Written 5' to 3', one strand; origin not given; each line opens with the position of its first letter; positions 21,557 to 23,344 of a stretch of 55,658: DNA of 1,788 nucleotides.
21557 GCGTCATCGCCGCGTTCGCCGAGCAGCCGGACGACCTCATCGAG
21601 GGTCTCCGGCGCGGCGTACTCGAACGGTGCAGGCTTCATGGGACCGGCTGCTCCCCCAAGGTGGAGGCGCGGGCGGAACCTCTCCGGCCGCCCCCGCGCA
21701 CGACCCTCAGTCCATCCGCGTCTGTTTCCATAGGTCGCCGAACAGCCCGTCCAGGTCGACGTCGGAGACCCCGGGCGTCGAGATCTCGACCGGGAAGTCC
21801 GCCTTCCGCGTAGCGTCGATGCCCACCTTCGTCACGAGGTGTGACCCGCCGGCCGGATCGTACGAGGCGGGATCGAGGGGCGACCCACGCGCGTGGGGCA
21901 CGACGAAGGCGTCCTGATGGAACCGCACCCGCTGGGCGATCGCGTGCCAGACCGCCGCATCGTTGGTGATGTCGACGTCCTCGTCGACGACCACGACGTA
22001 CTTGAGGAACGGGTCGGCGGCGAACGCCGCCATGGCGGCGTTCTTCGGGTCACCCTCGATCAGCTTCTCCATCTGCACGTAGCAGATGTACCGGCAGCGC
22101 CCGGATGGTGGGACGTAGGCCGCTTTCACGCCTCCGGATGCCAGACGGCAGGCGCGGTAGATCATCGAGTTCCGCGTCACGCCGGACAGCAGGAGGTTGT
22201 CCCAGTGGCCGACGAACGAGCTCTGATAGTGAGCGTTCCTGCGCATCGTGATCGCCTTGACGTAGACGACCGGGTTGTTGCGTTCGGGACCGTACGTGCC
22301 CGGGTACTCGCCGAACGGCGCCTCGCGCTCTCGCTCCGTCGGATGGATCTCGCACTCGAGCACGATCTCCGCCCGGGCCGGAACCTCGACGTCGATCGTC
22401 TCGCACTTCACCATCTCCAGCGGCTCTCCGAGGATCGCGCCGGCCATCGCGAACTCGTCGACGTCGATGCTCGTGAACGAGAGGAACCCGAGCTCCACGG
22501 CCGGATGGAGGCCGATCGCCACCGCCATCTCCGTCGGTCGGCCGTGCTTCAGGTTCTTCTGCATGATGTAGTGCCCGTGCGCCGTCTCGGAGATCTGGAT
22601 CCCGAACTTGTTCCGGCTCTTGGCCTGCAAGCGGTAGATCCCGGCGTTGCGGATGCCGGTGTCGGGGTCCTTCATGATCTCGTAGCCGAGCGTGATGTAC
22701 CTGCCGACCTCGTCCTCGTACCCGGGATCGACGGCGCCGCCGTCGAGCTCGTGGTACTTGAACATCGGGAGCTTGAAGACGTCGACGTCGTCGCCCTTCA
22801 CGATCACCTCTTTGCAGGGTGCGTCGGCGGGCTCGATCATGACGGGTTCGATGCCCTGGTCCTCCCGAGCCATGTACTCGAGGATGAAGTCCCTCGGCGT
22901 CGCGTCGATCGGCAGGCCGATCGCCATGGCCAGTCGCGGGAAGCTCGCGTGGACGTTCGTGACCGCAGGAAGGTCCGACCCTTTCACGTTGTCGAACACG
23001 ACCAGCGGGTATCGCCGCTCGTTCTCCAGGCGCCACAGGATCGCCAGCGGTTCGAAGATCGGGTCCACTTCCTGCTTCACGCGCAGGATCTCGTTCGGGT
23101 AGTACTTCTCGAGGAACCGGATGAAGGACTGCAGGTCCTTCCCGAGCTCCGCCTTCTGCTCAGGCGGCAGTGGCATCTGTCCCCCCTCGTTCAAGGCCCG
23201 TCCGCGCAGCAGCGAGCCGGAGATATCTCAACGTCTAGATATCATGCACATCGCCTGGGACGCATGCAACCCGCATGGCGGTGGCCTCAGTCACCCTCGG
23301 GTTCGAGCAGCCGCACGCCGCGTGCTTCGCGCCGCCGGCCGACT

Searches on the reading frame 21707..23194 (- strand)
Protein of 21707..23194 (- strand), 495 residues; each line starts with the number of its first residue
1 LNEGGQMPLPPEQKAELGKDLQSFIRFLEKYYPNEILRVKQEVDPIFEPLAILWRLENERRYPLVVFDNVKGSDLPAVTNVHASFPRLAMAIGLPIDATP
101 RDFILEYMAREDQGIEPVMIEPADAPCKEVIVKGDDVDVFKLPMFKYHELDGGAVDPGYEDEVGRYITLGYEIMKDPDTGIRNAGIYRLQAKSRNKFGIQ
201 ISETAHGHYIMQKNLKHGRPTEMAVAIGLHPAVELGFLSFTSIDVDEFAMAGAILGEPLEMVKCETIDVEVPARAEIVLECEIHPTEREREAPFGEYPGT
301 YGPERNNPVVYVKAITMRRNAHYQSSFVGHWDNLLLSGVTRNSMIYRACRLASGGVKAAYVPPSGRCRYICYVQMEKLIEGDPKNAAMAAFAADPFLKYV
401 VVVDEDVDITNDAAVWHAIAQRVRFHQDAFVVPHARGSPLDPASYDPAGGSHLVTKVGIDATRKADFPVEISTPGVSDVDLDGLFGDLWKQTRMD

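Call 5: search_protein_families(library=pfam, proteins=[window:21707-23194:-], max_evalue=0.001)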
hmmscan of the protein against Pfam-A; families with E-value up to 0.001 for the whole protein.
window:21707-23194:- (495 aa): 3 families
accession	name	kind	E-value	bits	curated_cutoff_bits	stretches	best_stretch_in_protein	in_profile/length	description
PF01977.22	UbiD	-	4e-59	199.7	23.3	1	122-330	5-205/206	3-octaprenyl-4-hydroxybenzoate carboxy-lyase Rift-related domain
PF20696.2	UbiD_C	-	2.2e-31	109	24.2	1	336-461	3-127/127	3-octaprenyl-4-hydroxybenzoate carboxy-lyase C-terminal domain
PF20695.2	UbiD_N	-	5.6e-14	52.4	24.3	1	34-103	8-74/78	3-octaprenyl-4-hydroxybenzoate carboxy-lyase N-terminal domain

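Call 13: search_solved_structures(query=window:21707-23194:-, max_evalue=0.00001)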
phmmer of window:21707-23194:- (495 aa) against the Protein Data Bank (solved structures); distinct sequences matched with E-value up to 0.00001: 40.
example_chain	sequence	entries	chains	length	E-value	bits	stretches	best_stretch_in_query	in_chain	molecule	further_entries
6h6v_A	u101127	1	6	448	3.9e-82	280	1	20-480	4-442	3-polyprenyl-4-hydroxybenzoate decarboxylase and related decarboxylases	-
6h6x_B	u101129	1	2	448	1.5e-78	268.1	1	20-480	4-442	3-polyprenyl-4-hydroxybenzoate decarboxylase and related decarboxylases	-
7ae4_A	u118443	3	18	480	3.4e-45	158.1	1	15-463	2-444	Phenolic acid decarboxylase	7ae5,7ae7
5m1c_A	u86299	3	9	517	8e-40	140.4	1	124-465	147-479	3-octaprenyl-4-hydroxybenzoate carboxy-lyase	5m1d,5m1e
2idb_A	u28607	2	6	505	2.2e-39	139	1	124-465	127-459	3-octaprenyl-4-hydroxybenzoate carboxy-lyase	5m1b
7p9q_A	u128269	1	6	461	1.1e-38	136.7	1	18-481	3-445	AnInD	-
5o3m_A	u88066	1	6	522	1.3e-36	129.8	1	19-447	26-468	Protocatechuate decarboxylase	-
5o3n_A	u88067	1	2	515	1.1e-33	120.2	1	19-444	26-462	3,4-dihydroxybenzoate decarboxylase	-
5ny5_A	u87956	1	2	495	1.4e-33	119.9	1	20-444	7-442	3,4-dihydroxybenzoate decarboxylase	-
7pda_A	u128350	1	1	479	8.4e-30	107.3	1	29-432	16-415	UbiD family decarboxylase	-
4ip2_A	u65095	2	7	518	9.1e-29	103.9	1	21-443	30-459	Aromatic Acid Decarboxylase | PA0254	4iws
7abn_D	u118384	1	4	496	9.6e-29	103.9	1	22-443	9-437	UbiD-like decarboxylase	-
7abo_C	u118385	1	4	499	4.2e-28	101.8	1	21-443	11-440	UbiD-like decarboxylase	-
7ney_A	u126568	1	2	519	6.6e-28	101.1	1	22-440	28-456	Ferulic acid decarboxylase 1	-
6da6_A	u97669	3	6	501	2.9e-27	99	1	18-439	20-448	UbiD-like decarboxylase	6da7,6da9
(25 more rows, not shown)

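Call 15: search_protein_families(library=ncbifam, proteins=[window:21707-23194:-], max_evalue=0.00001)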
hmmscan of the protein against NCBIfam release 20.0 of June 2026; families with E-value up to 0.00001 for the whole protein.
window:21707-23194:- (495 aa): 7 families
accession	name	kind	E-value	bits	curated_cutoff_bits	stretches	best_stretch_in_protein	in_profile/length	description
TIGR00148.1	TIGR00148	subfamily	1.3e-94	317.3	244.85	1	23-464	3-438/438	UbiD family decarboxylase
NF041204.1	VdcC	exception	7e-79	265.4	650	1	19-464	2-438/467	non-oxidative hydroxyarylic acid decarboxylases subunit C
TIGR03701.1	mena_SCO4490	equivalog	5.4e-59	200.1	495.9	1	24-451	2-432/433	menaquinone biosynthesis decarboxylase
NF008175.0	PRK10922.1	equivalog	2e-47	161.8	788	1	19-489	7-485/497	4-hydroxy-3-polyprenylbenzoate decarboxylase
TIGR02724.1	phenyl_P_beta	equivalog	2.2e-42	145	468.95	1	34-462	14-440/472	phenylphosphate carboxylase subunit beta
TIGR02723.1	phenyl_P_alpha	equivalog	9.8e-41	139.9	564.6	1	35-444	22-425/485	phenylphosphate carboxylase subunit alpha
NF041219.1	BagN_FevL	exception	1.8e-35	122.4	1000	1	19-323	18-320/502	bagremycin/ferroverdin biosynthesis UbiD family decarboxylase BagN/FevL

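Call 16: find_homologous_proteins(query=window:21707-23194:-, max_evalue=1e-20)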
Query window:21707-23194:- (495 aa): 4045 proteins with E <= 1e-20 among 8000 candidates; the best 120 are listed.
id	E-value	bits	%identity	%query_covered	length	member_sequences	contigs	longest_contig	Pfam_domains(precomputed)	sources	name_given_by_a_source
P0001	0.0e+0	1054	93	98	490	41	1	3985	PF20696.3,PF01977.23,PF20695.3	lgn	-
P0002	0.0e+0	1043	92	98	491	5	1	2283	PF20696.3,PF01977.23,PF20695.3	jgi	jgi:2,5-furandicarboxylate decarboxylase 1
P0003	2.5e-291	985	87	98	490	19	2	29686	PF20696.3,PF01977.23,PF20695.3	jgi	jgi:2,5-furandicarboxylate decarboxylase 1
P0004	2.0e-290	982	86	99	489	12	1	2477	PF20696.3,PF01977.23,PF20695.3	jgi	-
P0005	2.7e-286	968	85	99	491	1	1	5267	PF20696.3,PF01977.23,PF20695.3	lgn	-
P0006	2.2e-285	965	84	98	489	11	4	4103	PF20696.3,PF01977.23,PF20695.3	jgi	-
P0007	3.2e-282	955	83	99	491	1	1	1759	PF20696.3,PF01977.23,PF20695.3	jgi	jgi:2,5-furandicarboxylate decarboxylase 1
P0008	1.0e-274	930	83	97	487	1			PF20696.3,PF01977.23,PF20695.3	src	-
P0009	5.8e-273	924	81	98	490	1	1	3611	PF20696.3,PF01977.23,PF20695.3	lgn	-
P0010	1.0e-270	917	82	98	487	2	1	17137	PF20696.3,PF01977.23,PF20695.3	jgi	jgi:2,5-furandicarboxylate decarboxylase 1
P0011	1.2e-270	917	81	99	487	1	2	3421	PF20696.3,PF01977.23,PF20695.3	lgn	-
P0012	1.3e-268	910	81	98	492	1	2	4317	PF20696.3,PF01977.23,PF20695.3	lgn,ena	-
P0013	1.1e-267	907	81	97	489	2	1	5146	PF20696.3,PF01977.23,PF20695.3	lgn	-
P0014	1.5e-264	897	80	97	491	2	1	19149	PF20696.3,PF01977.23,PF20695.3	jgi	jgi:2,5-furandicarboxylate decarboxylase 1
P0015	4.3e-264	895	80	97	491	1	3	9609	PF20696.3,PF01977.23,PF20695.3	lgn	-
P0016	1.8e-262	890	78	99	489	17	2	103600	PF20696.3,PF01977.23,PF20695.3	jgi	jgi:2,5-furandicarboxylate decarboxylase 1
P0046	3.7e-235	800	71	99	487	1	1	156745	PF20696.3,PF01977.23,PF20695.3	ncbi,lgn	-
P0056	8.6e-209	713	67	96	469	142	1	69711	PF20696.3,PF01977.23,PF20695.3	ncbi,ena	-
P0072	1.2e-193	663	64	95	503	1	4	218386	PF20696.3,PF01977.23,PF20695.3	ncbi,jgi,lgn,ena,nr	ncbi:MAG TPA: UbiD family decarboxylase [Chloroflexota bacterium]|nr:UbiD family decarboxylase [Chlo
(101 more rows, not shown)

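Call 17: find_encoding_contigs(protein=P0003, flank=10000, max_places=2)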
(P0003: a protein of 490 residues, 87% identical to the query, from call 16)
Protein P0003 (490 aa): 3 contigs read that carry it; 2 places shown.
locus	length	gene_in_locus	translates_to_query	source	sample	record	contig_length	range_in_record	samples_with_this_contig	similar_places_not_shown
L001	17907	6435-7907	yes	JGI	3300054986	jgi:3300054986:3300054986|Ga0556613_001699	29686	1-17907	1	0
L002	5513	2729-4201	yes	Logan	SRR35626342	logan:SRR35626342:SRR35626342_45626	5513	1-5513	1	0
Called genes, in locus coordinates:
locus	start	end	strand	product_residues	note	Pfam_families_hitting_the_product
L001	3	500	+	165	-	?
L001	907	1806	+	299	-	-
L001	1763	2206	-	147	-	PF00075:RNase_H, PF13456:RVT_3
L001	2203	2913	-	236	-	PF24481:CT398_CC, PF02591:Zn_ribbon_9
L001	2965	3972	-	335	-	PF04055:Radical_SAM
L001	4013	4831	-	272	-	PF01381:HTH_3 (faint), PF12844:HTH_19 (weak), PF13413:HTH_25, PF13560:HTH_31 (weak), PF13464:RodZ_C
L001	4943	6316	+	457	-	PF01425:Amidase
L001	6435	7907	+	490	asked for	PF20695:UbiD_N, PF01977:UbiD, PF20696:UbiD_C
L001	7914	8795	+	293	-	PF00941:FAD_binding_5, PF03450:CO_deh_flav_C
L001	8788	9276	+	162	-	PF00111:Fer2 (weak), PF01799:Fer2_2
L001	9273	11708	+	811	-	PF01315:Ald_Xan_dh_C, PF02738:MoCoBD_1, PF20256:MoCoBD_2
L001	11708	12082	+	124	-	PF00903:Glyoxalase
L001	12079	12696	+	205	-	PF02441:Flavoprotein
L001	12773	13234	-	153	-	-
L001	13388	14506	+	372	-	PF07690:MFS_1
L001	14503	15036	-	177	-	PF02441:Flavoprotein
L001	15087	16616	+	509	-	-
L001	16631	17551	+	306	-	PF19300:BPD_transp_1_N, PF00528:BPD_transp_1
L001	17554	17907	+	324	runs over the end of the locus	PF12911:OppC_N, PF00528:BPD_transp_1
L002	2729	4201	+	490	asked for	PF20695:UbiD_N, PF01977:UbiD, PF20696:UbiD_C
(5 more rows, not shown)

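Call 18: find_encoding_contigs(protein=P0016, flank=10000, max_places=2)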
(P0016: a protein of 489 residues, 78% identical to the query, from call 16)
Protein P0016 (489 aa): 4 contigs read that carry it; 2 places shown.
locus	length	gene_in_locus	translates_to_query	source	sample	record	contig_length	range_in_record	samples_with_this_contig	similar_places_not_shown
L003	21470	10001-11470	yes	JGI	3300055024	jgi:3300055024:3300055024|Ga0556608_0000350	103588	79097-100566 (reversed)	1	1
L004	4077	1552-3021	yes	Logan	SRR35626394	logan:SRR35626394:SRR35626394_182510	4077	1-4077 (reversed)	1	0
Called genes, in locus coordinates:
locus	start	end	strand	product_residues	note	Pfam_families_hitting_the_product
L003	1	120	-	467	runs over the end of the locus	PF02812:ELFV_dehydrog_N, PF00208:ELFV_dehydrog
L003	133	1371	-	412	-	PF00155:Aminotran_1_2, PF01041:DegT_DnrJ_EryC1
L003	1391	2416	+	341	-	PF00296:Bac_luciferase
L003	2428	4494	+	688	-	PF05378:Hydant_A_N, PF01968:Hydantoinase_A, PF19278:Hydant_A_C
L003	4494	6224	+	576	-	PF02538:Hydantoinase_B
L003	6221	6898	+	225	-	PF01047:MarR, PF12802:MarR_2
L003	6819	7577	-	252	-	PF00106:adh_short, PF08659:KR, PF13561:adh_short_C2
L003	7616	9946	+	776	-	PF01315:Ald_Xan_dh_C, PF02738:MoCoBD_1, PF20256:MoCoBD_2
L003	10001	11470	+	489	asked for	PF20695:UbiD_N, PF01977:UbiD, PF20696:UbiD_C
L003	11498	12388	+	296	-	PF00941:FAD_binding_5, PF03450:CO_deh_flav_C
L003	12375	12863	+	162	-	PF00111:Fer2, PF13085:Fer2_3 (faint), PF01799:Fer2_2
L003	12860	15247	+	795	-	PF01315:Ald_Xan_dh_C, PF02738:MoCoBD_1, PF20256:MoCoBD_2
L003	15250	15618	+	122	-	PF00903:Glyoxalase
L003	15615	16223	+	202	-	PF02441:Flavoprotein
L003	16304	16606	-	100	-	PF11746:DUF3303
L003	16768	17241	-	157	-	-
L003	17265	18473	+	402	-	PF07690:MFS_1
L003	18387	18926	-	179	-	PF02441:Flavoprotein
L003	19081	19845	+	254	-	PF03328:HpcH_HpaI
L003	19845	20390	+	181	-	PF06240:COXG, PF10604:Polyketide_cyc2 (weak), PF03364:Polyketide_cyc (weak)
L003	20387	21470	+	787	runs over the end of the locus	PF04055:Radical_SAM, PF19288:CofH_C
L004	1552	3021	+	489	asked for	PF20695:UbiD_N, PF01977:UbiD, PF20696:UbiD_C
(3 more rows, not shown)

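Call 19: find_encoding_contigs(protein=P0046, flank=10000, max_places=1)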
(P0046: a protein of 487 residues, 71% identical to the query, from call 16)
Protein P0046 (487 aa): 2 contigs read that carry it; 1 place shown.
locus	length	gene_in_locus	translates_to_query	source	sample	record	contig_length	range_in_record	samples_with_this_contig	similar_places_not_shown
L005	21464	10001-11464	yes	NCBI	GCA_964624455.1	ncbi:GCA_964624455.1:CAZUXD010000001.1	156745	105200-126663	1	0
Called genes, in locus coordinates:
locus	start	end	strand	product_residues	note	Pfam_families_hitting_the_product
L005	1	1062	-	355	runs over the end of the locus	PF00005:ABC_tran, PF08352:oligo_HPY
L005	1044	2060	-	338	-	PF00005:ABC_tran, PF13304:AAA_21, PF08352:oligo_HPY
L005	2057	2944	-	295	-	PF12911:OppC_N, PF00528:BPD_transp_1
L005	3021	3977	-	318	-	PF19300:BPD_transp_1_N, PF00528:BPD_transp_1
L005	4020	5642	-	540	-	PF00496:SBP_bac_5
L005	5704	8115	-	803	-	PF01315:Ald_Xan_dh_C, PF02738:MoCoBD_1, PF20256:MoCoBD_2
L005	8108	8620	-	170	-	PF00111:Fer2, PF01799:Fer2_2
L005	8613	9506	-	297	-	PF00941:FAD_binding_5, PF03450:CO_deh_flav_C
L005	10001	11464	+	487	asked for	PF20695:UbiD_N, PF01977:UbiD, PF20696:UbiD_C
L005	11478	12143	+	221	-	PF02441:Flavoprotein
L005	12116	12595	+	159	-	-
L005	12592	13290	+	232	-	PF00392:GntR, PF07729:FCD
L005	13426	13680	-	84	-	-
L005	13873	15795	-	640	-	PF00174:Oxidored_molyb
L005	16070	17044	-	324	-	PF10604:Polyketide_cyc2 (faint), PF08327:AHSA1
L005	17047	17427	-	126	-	PF12840:HTH_20 (weak)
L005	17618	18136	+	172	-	PF04075:F420H2_quin_red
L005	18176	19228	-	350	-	PF00296:Bac_luciferase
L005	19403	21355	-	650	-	PF03235:GmrSD_N, PF07510:GmrSD_C, PF18755:RAMA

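Call 20: find_encoding_contigs(protein=P0056, flank=10000, max_places=1)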
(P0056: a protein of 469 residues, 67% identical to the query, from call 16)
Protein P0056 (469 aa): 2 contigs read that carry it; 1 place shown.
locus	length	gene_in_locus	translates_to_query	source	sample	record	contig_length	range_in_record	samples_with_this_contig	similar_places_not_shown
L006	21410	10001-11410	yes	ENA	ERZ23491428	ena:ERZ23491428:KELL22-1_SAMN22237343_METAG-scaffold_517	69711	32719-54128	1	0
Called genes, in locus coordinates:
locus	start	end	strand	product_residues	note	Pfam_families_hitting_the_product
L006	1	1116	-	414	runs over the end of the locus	PF00248:Aldo_ket_red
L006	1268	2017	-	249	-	PF00005:ABC_tran, PF13304:AAA_21 (faint)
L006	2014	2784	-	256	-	PF00005:ABC_tran, PF13304:AAA_21 (faint), PF12399:BCA_ABC_TP_C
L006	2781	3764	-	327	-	PF02653:BPD_transp_2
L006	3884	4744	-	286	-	PF02653:BPD_transp_2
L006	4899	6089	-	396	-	PF13458:Peripla_BP_6, PF13433:Peripla_BP_5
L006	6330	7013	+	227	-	PF03070:TENA_THI-4, PF14518:Haem_oxygenas_2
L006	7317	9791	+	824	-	PF01315:Ald_Xan_dh_C, PF02738:MoCoBD_1, PF20256:MoCoBD_2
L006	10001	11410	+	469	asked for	PF20695:UbiD_N, PF01977:UbiD, PF20696:UbiD_C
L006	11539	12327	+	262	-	PF01026:TatD_DNase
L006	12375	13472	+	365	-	PF02423:OCD_Mu_crystall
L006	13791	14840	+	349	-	PF00730:HhH-GPD, PF00633:HHH, PF14815:NUDIX_4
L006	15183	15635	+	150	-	PF03473:MOSC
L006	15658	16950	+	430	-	PF07690:MFS_1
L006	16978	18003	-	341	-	PF00158:Sigma54_activat, PF14532:Sigma54_activ_2, PF07728:AAA_5 (weak), PF25601:AAA_lid_14, PF02954:HTH_8 (weak)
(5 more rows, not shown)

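Call 21: find_encoding_contigs(protein=P0072, flank=10000, max_places=1)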
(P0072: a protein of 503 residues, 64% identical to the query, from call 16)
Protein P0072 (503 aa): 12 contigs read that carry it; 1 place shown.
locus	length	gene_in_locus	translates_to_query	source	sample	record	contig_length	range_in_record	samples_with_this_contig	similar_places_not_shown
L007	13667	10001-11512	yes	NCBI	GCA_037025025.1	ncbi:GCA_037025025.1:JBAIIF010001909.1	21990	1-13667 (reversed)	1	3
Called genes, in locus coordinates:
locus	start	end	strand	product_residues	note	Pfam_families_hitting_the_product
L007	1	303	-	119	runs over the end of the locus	PF18480:DUF5615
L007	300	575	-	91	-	PF04255:DUF433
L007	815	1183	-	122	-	-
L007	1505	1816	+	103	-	PF12728:HTH_17, PF21531:Rv2175c_wHTH (weak)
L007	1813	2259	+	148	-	PF01850:PIN (weak)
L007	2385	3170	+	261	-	PF00285:Citrate_synt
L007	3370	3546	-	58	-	-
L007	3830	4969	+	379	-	PF13379:NMT1_2, PF09084:NMT1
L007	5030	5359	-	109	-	PF00355:Rieske, PF13806:Rieske_2, PF22543:Rieske_4 (weak)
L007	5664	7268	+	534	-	-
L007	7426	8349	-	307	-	-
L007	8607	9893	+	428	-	PF13379:NMT1_2, PF09084:NMT1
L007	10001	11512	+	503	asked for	PF20695:UbiD_N, PF01977:UbiD, PF20696:UbiD_C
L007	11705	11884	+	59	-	-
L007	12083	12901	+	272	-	PF06347:SH3_4 (weak), PF08239:SH3_3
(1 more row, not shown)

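Call 45: search_solved_structures(query=window:21707-23176:-, max_evalue=1e-60, show_alignments=1)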
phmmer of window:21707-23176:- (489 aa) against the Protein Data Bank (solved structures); distinct sequences matched with E-value up to 1e-60: 2.
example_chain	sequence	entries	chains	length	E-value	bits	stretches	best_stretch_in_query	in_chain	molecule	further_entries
6h6v_A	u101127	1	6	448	3.8e-82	280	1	14-474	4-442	3-polyprenyl-4-hydroxybenzoate decarboxylase and related decarboxylases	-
6h6x_B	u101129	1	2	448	1.5e-78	268.2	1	14-474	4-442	3-polyprenyl-4-hydroxybenzoate decarboxylase and related decarboxylases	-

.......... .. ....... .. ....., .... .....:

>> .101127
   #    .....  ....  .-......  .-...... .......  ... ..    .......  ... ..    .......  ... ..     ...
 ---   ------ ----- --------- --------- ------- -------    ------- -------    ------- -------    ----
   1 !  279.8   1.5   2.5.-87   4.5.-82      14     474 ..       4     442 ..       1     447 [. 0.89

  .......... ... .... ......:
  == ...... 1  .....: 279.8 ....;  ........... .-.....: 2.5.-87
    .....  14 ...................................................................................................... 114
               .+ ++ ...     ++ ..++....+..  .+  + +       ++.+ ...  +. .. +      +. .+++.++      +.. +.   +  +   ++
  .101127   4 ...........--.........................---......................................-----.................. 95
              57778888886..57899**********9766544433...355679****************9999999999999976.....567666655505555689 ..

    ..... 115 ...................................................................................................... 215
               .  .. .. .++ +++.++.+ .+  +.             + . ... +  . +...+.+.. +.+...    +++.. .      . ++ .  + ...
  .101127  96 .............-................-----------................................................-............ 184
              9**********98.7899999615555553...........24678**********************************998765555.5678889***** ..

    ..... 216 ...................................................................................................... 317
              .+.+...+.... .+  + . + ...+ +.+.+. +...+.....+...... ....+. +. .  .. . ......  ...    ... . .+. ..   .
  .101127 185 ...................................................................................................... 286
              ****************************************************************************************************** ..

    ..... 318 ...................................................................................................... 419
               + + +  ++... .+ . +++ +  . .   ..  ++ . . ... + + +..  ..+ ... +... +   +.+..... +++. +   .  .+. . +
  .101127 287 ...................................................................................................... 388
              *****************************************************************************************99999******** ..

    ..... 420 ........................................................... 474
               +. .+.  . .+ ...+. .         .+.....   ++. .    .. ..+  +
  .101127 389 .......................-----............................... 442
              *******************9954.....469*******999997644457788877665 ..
